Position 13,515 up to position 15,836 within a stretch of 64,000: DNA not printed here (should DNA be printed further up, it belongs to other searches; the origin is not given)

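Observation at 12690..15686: OLD-family ATPase-TOPRIM nuclease with an uncharacterised 285-aa partner in a very AT-rich island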

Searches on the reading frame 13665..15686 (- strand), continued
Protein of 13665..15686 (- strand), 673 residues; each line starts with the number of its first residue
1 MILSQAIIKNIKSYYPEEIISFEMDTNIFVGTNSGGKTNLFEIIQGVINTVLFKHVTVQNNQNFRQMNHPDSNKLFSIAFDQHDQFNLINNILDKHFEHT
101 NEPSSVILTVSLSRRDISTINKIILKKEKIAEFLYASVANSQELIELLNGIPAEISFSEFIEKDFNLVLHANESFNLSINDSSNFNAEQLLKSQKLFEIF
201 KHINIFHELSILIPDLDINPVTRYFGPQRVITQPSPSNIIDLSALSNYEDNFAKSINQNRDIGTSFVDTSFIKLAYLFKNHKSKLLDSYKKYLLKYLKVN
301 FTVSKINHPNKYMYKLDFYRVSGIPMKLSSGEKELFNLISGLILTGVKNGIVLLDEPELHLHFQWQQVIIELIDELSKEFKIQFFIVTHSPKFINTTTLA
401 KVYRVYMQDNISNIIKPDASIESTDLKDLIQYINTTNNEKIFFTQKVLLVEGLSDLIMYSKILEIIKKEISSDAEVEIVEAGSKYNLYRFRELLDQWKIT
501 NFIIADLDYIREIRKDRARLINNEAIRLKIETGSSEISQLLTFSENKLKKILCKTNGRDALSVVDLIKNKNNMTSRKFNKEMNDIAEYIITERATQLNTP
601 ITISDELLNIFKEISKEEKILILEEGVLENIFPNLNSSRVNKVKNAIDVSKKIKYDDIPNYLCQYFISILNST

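Call 11: find_encoding_contigs(protein=P0006, flank=6000, max_places=3)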
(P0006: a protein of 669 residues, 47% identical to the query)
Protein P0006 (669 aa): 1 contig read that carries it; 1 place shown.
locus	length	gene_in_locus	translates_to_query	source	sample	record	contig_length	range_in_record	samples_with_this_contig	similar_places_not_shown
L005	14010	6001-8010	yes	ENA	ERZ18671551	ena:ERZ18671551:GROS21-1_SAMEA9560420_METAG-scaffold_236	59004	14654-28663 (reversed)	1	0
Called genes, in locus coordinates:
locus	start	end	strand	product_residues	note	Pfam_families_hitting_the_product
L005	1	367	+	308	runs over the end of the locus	PF10672:Methyltrans_SAM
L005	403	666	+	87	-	-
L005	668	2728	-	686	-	-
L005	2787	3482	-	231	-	-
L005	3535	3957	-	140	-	-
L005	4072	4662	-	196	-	-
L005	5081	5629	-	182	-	PF08123:DOT1, PF00891:Methyltransf_2 (faint), PF02353:CMAS (weak), PF13847:Methyltransf_31 (weak), PF13649:Methyltransf_25 (weak)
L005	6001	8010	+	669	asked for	PF02463:SMC_N, PF13175:AAA_15 (weak), PF13476:AAA_23 (weak), PF13175:AAA_15, PF13304:AAA_21, PF20469:OLD-like_TOPRIM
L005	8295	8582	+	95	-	-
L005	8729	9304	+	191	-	-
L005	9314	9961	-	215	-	PF18904:DUF5660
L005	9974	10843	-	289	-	PF05697:Trigger_N, PF05698:Trigger_C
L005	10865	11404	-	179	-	-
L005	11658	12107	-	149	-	-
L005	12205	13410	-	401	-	PF01436:NHL (faint)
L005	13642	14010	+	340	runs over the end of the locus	PF21338:Top1B_N_bact, PF01028:Topoisom_I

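Call 12: find_encoding_contigs(protein=P0010, flank=6000, max_places=2)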
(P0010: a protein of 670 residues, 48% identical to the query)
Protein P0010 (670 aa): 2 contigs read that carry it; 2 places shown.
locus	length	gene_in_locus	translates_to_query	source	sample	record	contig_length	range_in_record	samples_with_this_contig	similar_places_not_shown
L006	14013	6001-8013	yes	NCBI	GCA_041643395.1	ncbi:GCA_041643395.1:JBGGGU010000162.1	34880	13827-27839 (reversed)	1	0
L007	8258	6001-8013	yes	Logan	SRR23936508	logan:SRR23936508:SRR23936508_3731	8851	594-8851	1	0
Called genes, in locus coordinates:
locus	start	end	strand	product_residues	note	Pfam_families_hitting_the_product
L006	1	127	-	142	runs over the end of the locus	PF01797:Y1_Tnp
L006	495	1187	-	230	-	-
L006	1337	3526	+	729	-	PF01551:Peptidase_M23, PF25106:VWA_4, PF18911:PKD_4 (weak), PF22352:K319L-like_PKD (weak)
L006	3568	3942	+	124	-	-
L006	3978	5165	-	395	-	PF12671:Amidase_6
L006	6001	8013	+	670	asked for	PF02463:SMC_N, PF13175:AAA_15, PF13476:AAA_23, PF00005:ABC_tran (faint), PF13304:AAA_21, PF20469:OLD-like_TOPRIM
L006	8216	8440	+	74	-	-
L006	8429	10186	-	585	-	PF00383:dCMP_cyt_deam_1, PF14437:MafB19-deam (weak)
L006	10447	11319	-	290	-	PF02899:Phage_int_SAM_1, PF00589:Phage_integrase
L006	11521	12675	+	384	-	-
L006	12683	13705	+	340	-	PF13518:HTH_28 (weak), PF00665:rve, PF13683:rve_3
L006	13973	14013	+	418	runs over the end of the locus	PF09903:DUF2130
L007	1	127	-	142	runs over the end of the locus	PF01797:Y1_Tnp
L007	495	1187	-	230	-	-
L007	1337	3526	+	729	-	PF01551:Peptidase_M23, PF25106:VWA_4, PF18911:PKD_4 (weak), PF22352:K319L-like_PKD (weak)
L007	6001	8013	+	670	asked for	PF02463:SMC_N, PF13175:AAA_15, PF13476:AAA_23, PF00005:ABC_tran (faint), PF13304:AAA_21, PF20469:OLD-like_TOPRIM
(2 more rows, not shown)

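Call 13: find_encoding_contigs(protein=P0011, flank=6000, max_places=2)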
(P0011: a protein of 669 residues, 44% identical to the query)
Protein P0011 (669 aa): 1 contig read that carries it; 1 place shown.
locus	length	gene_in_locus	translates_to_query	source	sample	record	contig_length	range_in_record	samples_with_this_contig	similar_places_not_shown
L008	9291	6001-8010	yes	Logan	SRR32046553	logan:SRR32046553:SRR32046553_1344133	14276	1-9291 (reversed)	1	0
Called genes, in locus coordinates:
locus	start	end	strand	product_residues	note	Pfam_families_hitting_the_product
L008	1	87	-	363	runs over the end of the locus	PF01820:Dala_Dala_lig_N, PF02655:ATP-grasp_3 (weak), PF07478:Dala_Dala_lig_C, PF02222:ATP-grasp (weak), PF13535:ATP-grasp_4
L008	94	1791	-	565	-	PF00005:ABC_tran, PF02463:SMC_N (faint), PF13191:AAA_16 (faint), PF13555:AAA_29 (faint), PF25199:nSTAND_NTPase5 (faint), PF05729:NACHT (faint), PF13304:AAA_21 (faint), PF00005:ABC_tran, +1 more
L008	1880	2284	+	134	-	PF00903:Glyoxalase, PF21701:GLOD4_C (weak)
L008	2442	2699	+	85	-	-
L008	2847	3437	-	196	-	PF19335:HMBD, PF07291:MauE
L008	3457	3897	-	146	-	PF03713:DUF305, PF13628:DUF4142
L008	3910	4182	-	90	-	PF02583:Trns_repr_metal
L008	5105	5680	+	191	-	-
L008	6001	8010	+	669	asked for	PF02463:SMC_N, PF13175:AAA_15, PF13476:AAA_23, PF13304:AAA_21, PF20469:OLD-like_TOPRIM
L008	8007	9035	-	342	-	PF00589:Phage_integrase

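Call 14: find_encoding_contigs(protein=P0015, flank=6000, max_places=2)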
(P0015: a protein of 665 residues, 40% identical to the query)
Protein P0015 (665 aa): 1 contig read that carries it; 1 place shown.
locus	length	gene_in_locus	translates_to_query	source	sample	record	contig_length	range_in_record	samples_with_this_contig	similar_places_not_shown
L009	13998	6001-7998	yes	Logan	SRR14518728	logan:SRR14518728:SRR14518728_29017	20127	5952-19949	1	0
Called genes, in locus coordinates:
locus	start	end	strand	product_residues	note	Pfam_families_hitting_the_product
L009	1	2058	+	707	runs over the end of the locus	PF02534:T4SS-DNA_transf (faint), PF10412:TrwB_AAD_bind, PF12696:TraG-D_C, PF23477:zf_Tbcl_2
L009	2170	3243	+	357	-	PF03054:tRNA_Me_trans, PF20259:tRNA_Me_trans_M, PF20258:tRNA_Me_trans_C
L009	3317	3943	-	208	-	-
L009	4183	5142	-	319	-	PF01145:Band_7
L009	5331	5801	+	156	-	-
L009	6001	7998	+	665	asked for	PF02463:SMC_N (faint), PF13175:AAA_15, PF13476:AAA_23 (weak), PF13304:AAA_21, PF20469:OLD-like_TOPRIM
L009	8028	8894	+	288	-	-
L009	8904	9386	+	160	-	PF00293:NUDIX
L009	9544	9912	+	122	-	-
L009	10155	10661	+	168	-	-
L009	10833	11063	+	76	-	-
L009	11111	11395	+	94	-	PF07963:N_methyl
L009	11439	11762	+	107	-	-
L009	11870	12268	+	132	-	PF00903:Glyoxalase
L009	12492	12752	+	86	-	-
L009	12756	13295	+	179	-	PF01863:YgjP-like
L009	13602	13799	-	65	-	-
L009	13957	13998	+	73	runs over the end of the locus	?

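Call 15: find_encoding_contigs(protein=P0016, flank=6000, max_places=2)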
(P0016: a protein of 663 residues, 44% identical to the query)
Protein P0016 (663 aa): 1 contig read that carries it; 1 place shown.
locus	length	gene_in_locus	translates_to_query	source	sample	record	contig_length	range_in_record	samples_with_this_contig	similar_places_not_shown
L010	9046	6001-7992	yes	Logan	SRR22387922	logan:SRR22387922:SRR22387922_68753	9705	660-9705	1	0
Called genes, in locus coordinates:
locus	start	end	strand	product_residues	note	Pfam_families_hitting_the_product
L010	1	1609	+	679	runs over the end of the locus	PF12564:TypeIII_RM_meth, PF01555:N6_N4_Mtase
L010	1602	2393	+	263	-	-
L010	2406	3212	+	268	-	-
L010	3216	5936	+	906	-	PF00270:DEAD (weak), PF04851:ResIII, PF27159:HI_1054_N, PF27365:HI_1054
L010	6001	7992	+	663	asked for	PF02463:SMC_N, PF13175:AAA_15, PF13476:AAA_23 (weak), PF13304:AAA_21, PF20469:OLD-like_TOPRIM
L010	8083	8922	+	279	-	PF18928:DUF5677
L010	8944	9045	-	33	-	?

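Call 42: search_solved_structures(query=window:13665-15686:-, max_evalue=0.001, show_alignments=3)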
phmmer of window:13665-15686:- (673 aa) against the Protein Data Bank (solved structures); distinct sequences matched with E-value up to 0.001: 17.
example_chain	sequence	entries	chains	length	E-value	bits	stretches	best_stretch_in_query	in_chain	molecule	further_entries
9n69_A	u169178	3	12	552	8.3e-12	47.6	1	239-432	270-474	AAA family ATPase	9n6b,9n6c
22bu_B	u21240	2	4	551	2.8e-09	39.3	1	349-415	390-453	AAA family ATPase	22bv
6p74_A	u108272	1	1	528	1.4e-08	36.9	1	336-487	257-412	Putative ATP-dependent endonuclease of the OLD family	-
22et_E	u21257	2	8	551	3.4e-08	35.7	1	349-415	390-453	PtuA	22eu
8ux9_B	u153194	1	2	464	2.1e-07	33.1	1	316-393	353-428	AriA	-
8v45_A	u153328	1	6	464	2.1e-07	33.1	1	316-393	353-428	AriA antitoxin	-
9vh1_D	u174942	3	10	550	2.6e-07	32.7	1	349-424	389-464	Retron Ec78 probable ATPase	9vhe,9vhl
9e8z_C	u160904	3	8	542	4.9e-07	31.8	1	348-400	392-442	Retron Ec83 probable ATPase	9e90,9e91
9vkz_A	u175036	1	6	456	5.4e-07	31.7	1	349-397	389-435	Retron Ec78 probable ATPase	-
8v46_A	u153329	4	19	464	5.4e-07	31.7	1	316-393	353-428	AriA antitoxin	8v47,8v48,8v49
9kjx_B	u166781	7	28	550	6.3e-07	31.5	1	349-432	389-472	AAA family ATPase | Retron I-A effector PtuA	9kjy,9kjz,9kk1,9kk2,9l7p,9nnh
9nnb_C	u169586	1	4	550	1.6e-06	30.1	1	349-432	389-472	Retron I-A effector PtuA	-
9nnk_C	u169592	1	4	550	1.7e-06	30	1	349-432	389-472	Retreon I-A effector PtuA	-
9u9y_A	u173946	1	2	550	1.8e-06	30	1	349-432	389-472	AAA family ATPase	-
8ee4_A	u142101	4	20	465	1.4e-05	27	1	349-411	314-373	PtuA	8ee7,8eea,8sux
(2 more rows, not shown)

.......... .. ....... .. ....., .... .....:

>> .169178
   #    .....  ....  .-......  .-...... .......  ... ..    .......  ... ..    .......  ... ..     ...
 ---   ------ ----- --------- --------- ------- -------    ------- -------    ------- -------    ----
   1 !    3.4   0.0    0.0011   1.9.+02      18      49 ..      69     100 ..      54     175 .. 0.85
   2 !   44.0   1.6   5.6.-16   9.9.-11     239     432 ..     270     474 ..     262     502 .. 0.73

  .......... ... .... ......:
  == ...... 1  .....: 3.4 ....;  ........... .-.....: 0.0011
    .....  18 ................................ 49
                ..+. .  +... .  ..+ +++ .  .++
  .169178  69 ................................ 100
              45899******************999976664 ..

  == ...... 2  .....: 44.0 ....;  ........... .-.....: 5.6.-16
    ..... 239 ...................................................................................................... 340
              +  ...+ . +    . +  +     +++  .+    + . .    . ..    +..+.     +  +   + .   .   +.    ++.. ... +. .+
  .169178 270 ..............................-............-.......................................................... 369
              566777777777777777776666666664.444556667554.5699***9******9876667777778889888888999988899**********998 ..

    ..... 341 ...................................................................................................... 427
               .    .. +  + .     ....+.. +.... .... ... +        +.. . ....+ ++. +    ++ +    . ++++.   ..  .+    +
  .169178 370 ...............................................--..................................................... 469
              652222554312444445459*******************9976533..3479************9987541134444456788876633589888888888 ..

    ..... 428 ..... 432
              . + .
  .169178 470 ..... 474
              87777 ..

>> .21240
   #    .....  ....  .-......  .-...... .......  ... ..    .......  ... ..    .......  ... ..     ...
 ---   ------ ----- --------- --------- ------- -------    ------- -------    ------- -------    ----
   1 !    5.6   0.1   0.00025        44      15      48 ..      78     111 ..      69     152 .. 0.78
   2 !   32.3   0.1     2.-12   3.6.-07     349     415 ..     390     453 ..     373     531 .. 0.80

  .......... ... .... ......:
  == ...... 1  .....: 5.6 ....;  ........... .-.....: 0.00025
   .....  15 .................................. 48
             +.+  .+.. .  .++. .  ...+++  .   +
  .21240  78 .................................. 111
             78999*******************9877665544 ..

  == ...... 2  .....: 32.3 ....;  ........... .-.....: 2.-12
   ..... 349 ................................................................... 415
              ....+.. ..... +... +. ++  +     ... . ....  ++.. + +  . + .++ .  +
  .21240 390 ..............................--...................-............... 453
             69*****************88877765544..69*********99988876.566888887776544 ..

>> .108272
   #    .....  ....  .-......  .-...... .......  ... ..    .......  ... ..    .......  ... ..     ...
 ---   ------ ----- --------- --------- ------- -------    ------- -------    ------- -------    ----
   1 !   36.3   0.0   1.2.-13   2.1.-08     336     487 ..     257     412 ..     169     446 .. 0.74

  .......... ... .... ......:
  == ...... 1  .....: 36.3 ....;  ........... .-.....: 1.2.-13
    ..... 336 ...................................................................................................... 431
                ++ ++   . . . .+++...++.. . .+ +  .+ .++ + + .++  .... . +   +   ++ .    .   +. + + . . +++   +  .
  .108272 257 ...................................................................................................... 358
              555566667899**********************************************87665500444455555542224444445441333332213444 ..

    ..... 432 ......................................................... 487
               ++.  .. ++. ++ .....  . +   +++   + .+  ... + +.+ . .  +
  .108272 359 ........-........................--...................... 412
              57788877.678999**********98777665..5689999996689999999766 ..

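Call 60: search_protein_families(library=phrogs, proteins=[window:13665-15686:-], max_evalue=0.1)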
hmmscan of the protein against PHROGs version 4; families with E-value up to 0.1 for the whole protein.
window:13665-15686:- (673 aa): 10 families
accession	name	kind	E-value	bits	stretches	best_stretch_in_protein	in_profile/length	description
phrog_4747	-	unknown function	1.1e-24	88.4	1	349-539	334-535/610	-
phrog_7507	-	unknown function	8.3e-17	62.6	1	8-413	9-468/483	-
phrog_9802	-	unknown function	2.2e-15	57.6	1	1-450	3-382/438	-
phrog_8323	-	unknown function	2.9e-12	46.9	1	7-437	55-411/623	-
phrog_8066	-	unknown function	3.9e-10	40.2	1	324-420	359-455/522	-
phrog_3940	-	unknown function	3.4e-09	37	1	270-647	173-525/537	-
phrog_293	-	moron, auxiliary metabolic gene and host takeover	5.1e-07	29.1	1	325-396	266-334/1058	ABC transporter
phrog_19212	-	unknown function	2.2e-05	24.3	1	327-402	338-417/550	-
phrog_15167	-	other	0.011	16.2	1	345-396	142-192/211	ATPase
phrog_18903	-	unknown function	0.086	14.1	0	579-656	30-99/101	-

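Call 62: predict_structure(alignment_id=A3)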
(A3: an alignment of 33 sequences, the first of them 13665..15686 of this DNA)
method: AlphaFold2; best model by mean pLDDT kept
length: 673 residues; sequences in the alignment: 33
mean_pLDDT: 86.4   pTM: 0.83
mean pLDDT of the five models: 86.4, 86.4, 84.3, 84.0, 83.2
residues with pLDDT >= 90: 325; 70-90: 301; 50-70: 30; < 50: 17
segments of 3 or more residues with pLDDT < 50: 249-252, 260-262, 420-427
pLDDT, mean of each block of 10 residues (from residue 1): 95 95 95 89 90 84 87 88 82 92 94 93 93 93 94 91 92 83 82 91 89 84 81 86 60 50 66 88 91 95 90 91 88 90 89 86 87 94 93 84 92 81 48 59 90 91 95 90 81 88 92 84 90 84 85 80 91 93 89 79 87 93 91 80 86 93 95 80
secondary structure, 60 per line:
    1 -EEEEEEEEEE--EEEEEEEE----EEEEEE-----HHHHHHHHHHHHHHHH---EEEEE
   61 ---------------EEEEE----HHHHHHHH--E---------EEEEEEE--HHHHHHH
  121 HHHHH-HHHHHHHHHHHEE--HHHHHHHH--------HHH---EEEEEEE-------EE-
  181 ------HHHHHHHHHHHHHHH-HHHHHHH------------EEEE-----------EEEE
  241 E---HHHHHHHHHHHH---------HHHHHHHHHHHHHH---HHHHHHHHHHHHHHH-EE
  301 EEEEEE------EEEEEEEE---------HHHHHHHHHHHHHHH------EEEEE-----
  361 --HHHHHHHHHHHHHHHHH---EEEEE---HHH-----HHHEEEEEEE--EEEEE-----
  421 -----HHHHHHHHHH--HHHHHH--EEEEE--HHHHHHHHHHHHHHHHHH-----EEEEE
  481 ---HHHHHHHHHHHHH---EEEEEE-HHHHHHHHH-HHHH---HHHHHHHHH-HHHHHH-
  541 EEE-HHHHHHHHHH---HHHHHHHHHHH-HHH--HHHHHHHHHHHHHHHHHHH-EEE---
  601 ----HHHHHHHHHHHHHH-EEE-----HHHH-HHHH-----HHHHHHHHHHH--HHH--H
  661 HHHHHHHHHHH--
elements in order: E2-11 E14-21 E26-31 H37-52 E56-60 E76-80 H85-92 E105-111 H114-125 H127-137 H142-149 E164-170 H187-201 H203-209 E222-225 E237-241 H245-256 H266-279 H283-297 E299-306 E313-320 H330-344 E351-355 H363-379 E383-387 E402-408 E411-415 H426-435 H438-443 E446-450 H453-470 E476-480 H484-496 E500-505 H507-515 H517-520 H524-532 H534-539 E541-543 H545-554 H558-568 H575-593 E595-597 H605-618 E620-622 H628-631 H633-636 H642-652 H660-671

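Call 64: fold_search(model_id=the predicted structure, library=pdb)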
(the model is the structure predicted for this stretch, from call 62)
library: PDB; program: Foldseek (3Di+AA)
matches with E <= 10: 1232; with E <= 0.001: 158
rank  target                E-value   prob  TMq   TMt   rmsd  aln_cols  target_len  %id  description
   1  8x5i_D                1.7e-15  1.00  0.39  0.46  16.3       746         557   14  Structure of ATP/Mg2+ bound Gabija GajA (released 2024-02-28)
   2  8sm3_A                1.5e-14  1.00  0.35  0.41  18.1       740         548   15  Structure of Bacillus cereus VD045 Gabija GajA-GajB Complex (released 2023-11-22)
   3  6p74                  3.7e-14  1.00  0.42  0.53  13.6       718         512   12  OLD nuclease from Thermus Scotoductus (released 2020-01-29)
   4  9lpa_B                4.1e-14  1.00  0.41  0.38  14.6       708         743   15  The cryo-EM structure of retron Eco8 in an active state (released 2025-11-19)
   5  8x5i_B                5.9e-14  1.00  0.37  0.44  17.4       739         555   15  Structure of ATP/Mg2+ bound Gabija GajA (released 2024-02-28)
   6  8u7i_A                7.7e-14  1.00  0.36  0.38  17.5       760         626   15  Structure of the phage immune evasion protein Gad1 bound to the Gabija GajAB complex (released 2023-11-22)
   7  9lp9_B                1.1e-13  1.00  0.37  0.34  20.6       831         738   14  The cryo-EM structure of retron Eco8 in a standby state (released 2025-11-19)
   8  8x5i_A                2.4e-12  1.00  0.35  0.47  14.7       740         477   14  Structure of ATP/Mg2+ bound Gabija GajA (released 2024-02-28)
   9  9n6b_B                4.2e-12  1.00  0.31  0.39  15.0       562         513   16  Structure of the retron IA complex with HNH nuclease in the "up" orientation (released 2025-04-23)
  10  8tjy_A                1.1e-11  1.00  0.35  0.46  14.3       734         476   15  Structure of Gabija AB complex (released 2024-04-24)
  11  9n69_B                1.1e-11  1.00  0.31  0.40  14.9       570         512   16  Structure of the retron IA complex with HNH nuclease in the "down" orientation (released 2025-04-23)
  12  9n69_D                1.5e-11  1.00  0.31  0.45   9.8       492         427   17  Structure of the retron IA complex with HNH nuclease in the "down" orientation (released 2025-04-23)
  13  9n69_C                1.5e-11  1.00  0.28  0.40  14.9       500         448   16  Structure of the retron IA complex with HNH nuclease in the "down" orientation (released 2025-04-23)
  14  8x5i_C                2.1e-11  1.00  0.36  0.49  13.2       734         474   15  Structure of ATP/Mg2+ bound Gabija GajA (released 2024-02-28)
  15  9n6b_A                2.8e-11  1.00  0.33  0.40  14.9       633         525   16  Structure of the retron IA complex with HNH nuclease in the "up" orientation (released 2025-04-23)
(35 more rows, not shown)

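Call 67: find_encoding_contigs(protein=P0002, flank=10000, max_places=2)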
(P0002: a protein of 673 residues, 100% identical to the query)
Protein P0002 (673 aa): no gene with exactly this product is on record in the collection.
